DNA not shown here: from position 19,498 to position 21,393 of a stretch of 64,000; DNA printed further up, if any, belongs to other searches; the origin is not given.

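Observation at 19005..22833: Rieske/cytochrome b complex co-encoded with an octaheme HAO-like cytochrome c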

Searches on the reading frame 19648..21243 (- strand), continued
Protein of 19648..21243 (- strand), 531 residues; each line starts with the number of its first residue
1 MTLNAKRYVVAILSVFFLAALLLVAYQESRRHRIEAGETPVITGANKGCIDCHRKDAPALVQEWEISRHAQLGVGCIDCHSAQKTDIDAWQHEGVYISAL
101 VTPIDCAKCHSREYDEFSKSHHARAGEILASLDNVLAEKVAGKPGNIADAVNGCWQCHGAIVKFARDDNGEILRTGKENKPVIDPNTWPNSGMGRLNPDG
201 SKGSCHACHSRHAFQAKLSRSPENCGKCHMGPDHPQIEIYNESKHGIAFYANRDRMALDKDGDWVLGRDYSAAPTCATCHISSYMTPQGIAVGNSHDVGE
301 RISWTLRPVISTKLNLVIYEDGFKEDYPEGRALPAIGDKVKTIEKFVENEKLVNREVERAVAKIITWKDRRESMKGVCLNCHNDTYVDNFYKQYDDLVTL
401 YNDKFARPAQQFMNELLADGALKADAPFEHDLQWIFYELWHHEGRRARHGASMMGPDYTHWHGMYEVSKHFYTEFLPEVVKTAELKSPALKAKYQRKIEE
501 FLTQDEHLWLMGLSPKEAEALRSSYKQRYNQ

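Call 29: search_protein_representatives(protein=window:19648-21243:-)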
Query: 531 residues. Proteins with E-value up to 0.001 (for the whole library): 1937; up to 1e-10: 981; up to 1e-30: 252. The best 150 are listed.
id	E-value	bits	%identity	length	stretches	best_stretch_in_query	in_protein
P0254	1.1e-152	526.0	54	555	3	173-312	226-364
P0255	2.5e-146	505.0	48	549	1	3-530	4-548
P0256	8.7e-143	493.3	50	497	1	11-530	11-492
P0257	7.3e-133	460.5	49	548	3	170-331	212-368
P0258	1.6e-132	459.4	51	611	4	182-314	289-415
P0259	9.4e-132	456.9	43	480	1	42-508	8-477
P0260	2.5e-128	445.6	56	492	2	41-316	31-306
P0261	1.3e-121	423.4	49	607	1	47-508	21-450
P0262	2.7e-118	412.5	51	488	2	41-309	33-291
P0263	1.3e-117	410.2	54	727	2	34-314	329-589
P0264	9.6e-117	407.3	49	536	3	86-322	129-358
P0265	7.2e-113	394.6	48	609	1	27-482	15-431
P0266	2.5e-112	392.8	55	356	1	23-377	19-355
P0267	4.6e-103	362.2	48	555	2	46-313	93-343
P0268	1.4e-102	360.6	66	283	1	136-381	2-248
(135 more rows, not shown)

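Call 31: search_solved_structures(query=A1, max_evalue=0.001, show_alignments=5)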
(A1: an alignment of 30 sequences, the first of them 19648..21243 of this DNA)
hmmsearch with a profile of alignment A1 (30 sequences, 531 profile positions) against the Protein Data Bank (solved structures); distinct sequences matched with E-value up to 0.001: 8.
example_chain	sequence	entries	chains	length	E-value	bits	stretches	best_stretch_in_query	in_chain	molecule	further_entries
4qo5_A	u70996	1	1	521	2e-56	195.2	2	71-303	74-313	Hypothetical multiheme protein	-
6h5l_A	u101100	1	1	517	7.2e-24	87.7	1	203-281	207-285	Similar to hydroxylamine oxidoreductase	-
4fas_A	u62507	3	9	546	1.5e-19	73.5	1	201-308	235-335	Hydroxylamine oxidoreductase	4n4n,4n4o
1fgj_A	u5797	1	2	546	1.5e-19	73.4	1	201-308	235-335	HYDROXYLAMINE OXIDOREDUCTASE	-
6m0p_A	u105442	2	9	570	2e-19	73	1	202-308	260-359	Aerobic hydroxylamine oxidoreductase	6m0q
4n4j_A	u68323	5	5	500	2.2e-17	66.3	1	204-282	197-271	hydroxylamine oxidoreductase | Similar to hydroxylamine oxidoreductase hao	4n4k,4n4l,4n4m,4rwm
6t5e_A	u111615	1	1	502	4e-17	65.4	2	204-282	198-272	Hydroxylamine oxidoreductase-like protein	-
6hif_G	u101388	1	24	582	1.6e-14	56.8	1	204-282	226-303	Hydrazine dehydrogenase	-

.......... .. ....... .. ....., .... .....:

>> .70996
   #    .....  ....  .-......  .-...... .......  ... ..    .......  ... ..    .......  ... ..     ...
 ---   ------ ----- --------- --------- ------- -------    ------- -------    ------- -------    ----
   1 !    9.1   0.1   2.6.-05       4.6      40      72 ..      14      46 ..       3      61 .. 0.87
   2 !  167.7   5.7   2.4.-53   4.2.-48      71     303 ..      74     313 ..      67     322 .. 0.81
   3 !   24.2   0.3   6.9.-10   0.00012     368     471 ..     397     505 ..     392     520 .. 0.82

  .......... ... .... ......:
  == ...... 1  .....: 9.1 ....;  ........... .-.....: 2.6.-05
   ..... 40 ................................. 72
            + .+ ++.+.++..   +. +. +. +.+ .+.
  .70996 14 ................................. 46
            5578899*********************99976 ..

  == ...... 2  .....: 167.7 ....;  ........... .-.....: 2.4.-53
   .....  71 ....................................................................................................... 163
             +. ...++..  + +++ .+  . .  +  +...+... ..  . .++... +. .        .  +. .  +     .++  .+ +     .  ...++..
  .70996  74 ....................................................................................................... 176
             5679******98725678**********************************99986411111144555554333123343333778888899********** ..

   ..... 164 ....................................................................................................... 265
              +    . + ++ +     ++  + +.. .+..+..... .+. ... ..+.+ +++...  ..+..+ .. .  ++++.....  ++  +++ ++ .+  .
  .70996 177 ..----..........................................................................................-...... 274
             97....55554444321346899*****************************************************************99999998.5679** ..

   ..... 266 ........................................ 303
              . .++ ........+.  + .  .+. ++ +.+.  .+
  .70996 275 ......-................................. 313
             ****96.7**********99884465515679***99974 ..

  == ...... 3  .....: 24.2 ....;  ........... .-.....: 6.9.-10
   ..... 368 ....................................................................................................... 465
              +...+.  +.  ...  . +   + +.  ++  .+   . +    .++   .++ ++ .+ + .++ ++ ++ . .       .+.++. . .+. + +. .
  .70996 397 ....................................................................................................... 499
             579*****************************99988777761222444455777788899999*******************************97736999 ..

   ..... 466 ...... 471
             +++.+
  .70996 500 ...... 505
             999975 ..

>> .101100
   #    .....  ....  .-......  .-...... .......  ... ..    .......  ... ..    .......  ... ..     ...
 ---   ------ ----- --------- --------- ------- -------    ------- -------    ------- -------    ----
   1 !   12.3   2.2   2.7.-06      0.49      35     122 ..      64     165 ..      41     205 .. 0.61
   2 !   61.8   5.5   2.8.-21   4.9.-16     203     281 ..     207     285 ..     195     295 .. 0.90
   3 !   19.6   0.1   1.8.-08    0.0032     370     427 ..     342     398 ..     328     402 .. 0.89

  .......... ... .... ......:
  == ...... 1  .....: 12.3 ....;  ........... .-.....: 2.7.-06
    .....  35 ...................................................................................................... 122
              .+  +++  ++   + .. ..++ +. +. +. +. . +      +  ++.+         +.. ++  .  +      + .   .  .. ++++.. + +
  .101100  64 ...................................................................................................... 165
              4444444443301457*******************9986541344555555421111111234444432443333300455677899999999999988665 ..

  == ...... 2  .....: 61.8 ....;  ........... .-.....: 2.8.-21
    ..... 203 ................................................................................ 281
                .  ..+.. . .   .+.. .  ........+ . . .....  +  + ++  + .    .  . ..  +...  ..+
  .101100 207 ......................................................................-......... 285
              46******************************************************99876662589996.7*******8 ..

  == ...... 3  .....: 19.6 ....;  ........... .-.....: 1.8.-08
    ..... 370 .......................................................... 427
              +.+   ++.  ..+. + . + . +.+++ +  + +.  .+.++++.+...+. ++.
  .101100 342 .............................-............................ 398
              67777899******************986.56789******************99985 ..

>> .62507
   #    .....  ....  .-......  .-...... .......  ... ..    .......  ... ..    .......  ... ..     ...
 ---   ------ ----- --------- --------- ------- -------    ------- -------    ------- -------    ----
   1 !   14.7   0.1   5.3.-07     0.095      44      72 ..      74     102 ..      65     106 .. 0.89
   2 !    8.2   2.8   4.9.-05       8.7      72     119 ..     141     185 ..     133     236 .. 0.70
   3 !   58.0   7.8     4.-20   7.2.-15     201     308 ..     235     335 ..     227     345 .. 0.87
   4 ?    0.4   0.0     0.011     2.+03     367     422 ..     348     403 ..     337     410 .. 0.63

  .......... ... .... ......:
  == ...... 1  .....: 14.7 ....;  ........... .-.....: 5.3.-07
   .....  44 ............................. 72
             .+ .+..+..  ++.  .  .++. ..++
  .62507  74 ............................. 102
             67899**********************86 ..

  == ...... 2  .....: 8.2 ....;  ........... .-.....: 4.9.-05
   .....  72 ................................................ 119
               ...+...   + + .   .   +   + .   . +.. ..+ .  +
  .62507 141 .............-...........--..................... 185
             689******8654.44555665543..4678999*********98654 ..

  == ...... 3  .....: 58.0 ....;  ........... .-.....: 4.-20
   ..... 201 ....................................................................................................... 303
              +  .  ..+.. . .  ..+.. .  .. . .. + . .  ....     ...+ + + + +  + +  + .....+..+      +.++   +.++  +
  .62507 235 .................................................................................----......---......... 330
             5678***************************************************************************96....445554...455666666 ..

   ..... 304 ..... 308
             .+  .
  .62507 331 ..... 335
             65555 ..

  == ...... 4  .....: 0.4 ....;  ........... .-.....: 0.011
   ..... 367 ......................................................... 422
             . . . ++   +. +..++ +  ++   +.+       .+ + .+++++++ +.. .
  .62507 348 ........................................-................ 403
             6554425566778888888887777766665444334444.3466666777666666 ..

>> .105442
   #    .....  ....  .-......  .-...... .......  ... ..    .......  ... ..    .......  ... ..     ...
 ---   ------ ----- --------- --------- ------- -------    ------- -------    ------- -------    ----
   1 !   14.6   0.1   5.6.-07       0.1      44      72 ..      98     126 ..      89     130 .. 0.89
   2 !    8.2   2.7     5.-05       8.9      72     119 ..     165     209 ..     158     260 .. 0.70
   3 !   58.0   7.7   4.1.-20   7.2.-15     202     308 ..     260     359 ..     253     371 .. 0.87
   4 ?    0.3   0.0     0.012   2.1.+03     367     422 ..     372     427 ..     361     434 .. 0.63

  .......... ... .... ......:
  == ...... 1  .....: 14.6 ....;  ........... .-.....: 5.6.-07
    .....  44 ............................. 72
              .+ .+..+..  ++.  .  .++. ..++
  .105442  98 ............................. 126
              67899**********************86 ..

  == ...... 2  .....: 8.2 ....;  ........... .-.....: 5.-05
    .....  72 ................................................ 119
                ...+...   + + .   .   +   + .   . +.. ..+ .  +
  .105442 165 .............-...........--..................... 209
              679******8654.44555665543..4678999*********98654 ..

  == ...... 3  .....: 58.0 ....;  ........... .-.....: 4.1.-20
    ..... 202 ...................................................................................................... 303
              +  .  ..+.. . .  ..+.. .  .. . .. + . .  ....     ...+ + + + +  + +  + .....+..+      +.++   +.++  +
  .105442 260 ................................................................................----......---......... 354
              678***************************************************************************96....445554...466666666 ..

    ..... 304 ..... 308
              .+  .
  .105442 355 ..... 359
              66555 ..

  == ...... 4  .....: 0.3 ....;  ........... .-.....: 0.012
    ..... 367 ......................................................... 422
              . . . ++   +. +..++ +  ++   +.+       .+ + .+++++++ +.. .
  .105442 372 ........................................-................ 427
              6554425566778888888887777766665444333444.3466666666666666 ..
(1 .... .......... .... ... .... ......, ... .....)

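Call 33: predict_structure(alignment_id=A1)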
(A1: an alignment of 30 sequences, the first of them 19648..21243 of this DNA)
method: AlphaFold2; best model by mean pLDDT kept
length: 531 residues; sequences in the alignment: 30
mean_pLDDT: 64.2   pTM: 0.61
mean pLDDT of the five models: 64.2, 62.4, 60.6, 60.0, 56.1
residues with pLDDT >= 90: 88; 70-90: 151; 50-70: 134; < 50: 158
segments of 3 or more residues with pLDDT < 50: 120-122, 124-129, 145-161, 187-197, 201-301, 450-459, 527-531
pLDDT, mean of each block of 10 residues (from residue 1): 88 92 77 58 81 68 67 78 77 74 69 61 49 55 47 38 61 60 52 44 38 27 25 29 33 34 27 32 40 40 61 86 84 93 83 89 88 65 59 75 89 96 88 88 63 41 74 94 97 95 74 55 49 35
secondary structure, 60 per line:
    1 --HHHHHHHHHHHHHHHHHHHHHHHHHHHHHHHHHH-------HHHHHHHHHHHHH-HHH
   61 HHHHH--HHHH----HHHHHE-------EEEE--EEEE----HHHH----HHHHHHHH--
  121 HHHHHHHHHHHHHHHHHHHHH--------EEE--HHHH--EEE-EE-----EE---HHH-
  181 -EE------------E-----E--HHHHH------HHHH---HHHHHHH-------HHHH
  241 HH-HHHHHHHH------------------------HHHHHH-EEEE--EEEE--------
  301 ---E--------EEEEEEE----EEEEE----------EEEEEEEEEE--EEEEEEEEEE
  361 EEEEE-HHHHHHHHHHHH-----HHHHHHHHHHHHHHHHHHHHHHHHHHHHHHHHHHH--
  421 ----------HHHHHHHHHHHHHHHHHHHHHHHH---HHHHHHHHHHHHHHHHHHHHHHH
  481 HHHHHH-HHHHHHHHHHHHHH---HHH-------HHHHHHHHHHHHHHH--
elements in order: H3-36 H44-56 H58-65 H68-71 H76-80 E89-92 E95-98 H103-106 H111-118 H121-141 E150-152 H155-158 E161-163 H205-209 H216-219 H223-229 H237-242 H244-251 H276-281 E283-286 E289-292 E313-319 E324-328 E339-348 E351-365 H367-378 H384-418 H431-454 H458-486 H488-501 H515-529

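Call 55: fold_search(model_id=the predicted structure, library=pdb)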
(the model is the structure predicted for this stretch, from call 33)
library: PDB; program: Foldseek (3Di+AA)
matches with E <= 10: 159; with E <= 0.001: 0
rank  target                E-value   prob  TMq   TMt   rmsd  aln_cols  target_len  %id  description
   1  6xyj_BBB              4.5e-01  0.60  0.08  0.36   8.9        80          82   12  Hfq from E.coli with inserted long loop L4 sequence (released 2021-02-10)
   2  6xyj_CCC              5.5e-01  0.84  0.08  0.37   4.8        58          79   12  Hfq from E.coli with inserted long loop L4 sequence (released 2021-02-10)
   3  6dt7_B                6.5e-01  0.05  0.09  0.10  20.4       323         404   12  Bacteriophage N4 RNA polymerase II and DNA complex (released 2018-07-11)
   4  6xyj_AAA              8.4e-01  0.69  0.08  0.35   4.8        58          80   12  Hfq from E.coli with inserted long loop L4 sequence (released 2021-02-10)
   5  4uc8_A                1.4e+00  0.05  0.08  0.14  17.1       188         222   12  N-terminal globular domain of the RSV Nucleoprotein in complex with C- terminal phenylalanine of the Phosphoprotein (released 2015-08-19)
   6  4v7e_BD               1.6e+00  0.13  0.05  0.10  10.4        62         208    8  Model of the small subunit RNA based on a 5.5 A cryo-EM map of Triticum aestivum translating 80S ribosome (released 2014-07-09)
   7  6gwk_R                1.7e+00  0.51  0.06  0.33   8.2        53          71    8  The crystal structure of Hfq from Caulobacter crescentus (released 2019-05-22)
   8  7ff8_B                1.7e+00  0.03  0.06  0.11  16.1       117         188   19  Pseudomonas aeruginosa Virulence Factor Regulator with cAMP ligand and Cl(triethylphosphine)gold(I) (released 2022-07-27)
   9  4ucd_A                1.9e+00  0.03  0.07  0.13  17.3       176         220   12  N-terminal globular domain of the RSV Nucleoprotein in complex with the Nucleoprotein Phosphoprotein interaction inhib (released 2015-08-19)
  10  6gwk_C                2.1e+00  0.30  0.06  0.34   7.3        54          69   11  The crystal structure of Hfq from Caulobacter crescentus (released 2019-05-22)
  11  8iep_C                2.1e+00  0.03  0.06  0.10  19.0       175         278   10  Cryo-EM structure of GPR156C/D of G-protein free GPR156 (local refine) (released 2024-02-14)
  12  1kq2_H                2.2e+00  0.38  0.05  0.34   8.6        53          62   13  Crystal Structure of an Hfq-RNA Complex (released 2002-07-05)
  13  4uca_A                2.2e+00  0.02  0.07  0.12  18.7       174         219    9  N-terminal globular domain of the RSV Nucleoprotein in complex with C- terminal peptide of the Phosphoprotein (released 2015-08-19)
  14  4y91_A                2.5e+00  0.33  0.05  0.36   8.3        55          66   13  Crystal Structure of a Thermotoga maritima Hfq homolog (released 2016-03-16)
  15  6gwk_M                2.5e+00  0.28  0.06  0.35   7.9        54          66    9  The crystal structure of Hfq from Caulobacter crescentus (released 2019-05-22)
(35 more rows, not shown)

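Call 58: find_encoding_contigs(protein=P0053, flank=9000, max_places=1)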
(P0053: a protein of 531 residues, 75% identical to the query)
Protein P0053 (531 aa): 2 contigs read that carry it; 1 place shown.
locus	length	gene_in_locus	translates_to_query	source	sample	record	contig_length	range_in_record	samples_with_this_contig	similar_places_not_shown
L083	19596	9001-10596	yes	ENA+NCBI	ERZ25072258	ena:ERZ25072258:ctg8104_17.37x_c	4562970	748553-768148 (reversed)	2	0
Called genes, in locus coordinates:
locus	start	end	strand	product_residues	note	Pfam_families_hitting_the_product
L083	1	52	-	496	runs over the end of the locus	PF00672:HAMP, PF00512:HisKA, PF13581:HATPase_c_2 (weak), PF02518:HATPase_c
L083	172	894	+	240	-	PF20243:MbnP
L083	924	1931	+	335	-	PF03150:CCP_MauG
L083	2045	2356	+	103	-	PF00216:Bac_DNA_binding, PF18291:HU-HIG (weak)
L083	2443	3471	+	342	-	PF16286:DUF4932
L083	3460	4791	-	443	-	PF00202:Aminotran_3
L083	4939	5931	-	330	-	PF00682:HMGL-like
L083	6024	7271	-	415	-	PF02746:MR_MLE_N, PF13378:MR_MLE_C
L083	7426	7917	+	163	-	PF00355:Rieske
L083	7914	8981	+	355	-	PF00033:Cytochrome_B, PF13631:Cytochrom_B_N_2, PF00032:Cytochrom_B_C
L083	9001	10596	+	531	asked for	PF09699:Paired_CXXCH_1 (faint), PF13435:Cytochrome_C554 (faint), PF14522:Cytochrome_C7 (faint), PF14537:Cytochrom_c3_2 (faint), PF22113:Mtrc-MtrF_II-IV_dom (weak), PF13447:Multi-haem_cyto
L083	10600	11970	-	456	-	PF02812:ELFV_dehydrog_N, PF00208:ELFV_dehydrog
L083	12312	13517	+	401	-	PF06965:Na_H_antiport_1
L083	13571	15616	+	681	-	PF07690:MFS_1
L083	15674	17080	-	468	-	PF00437:T2SSE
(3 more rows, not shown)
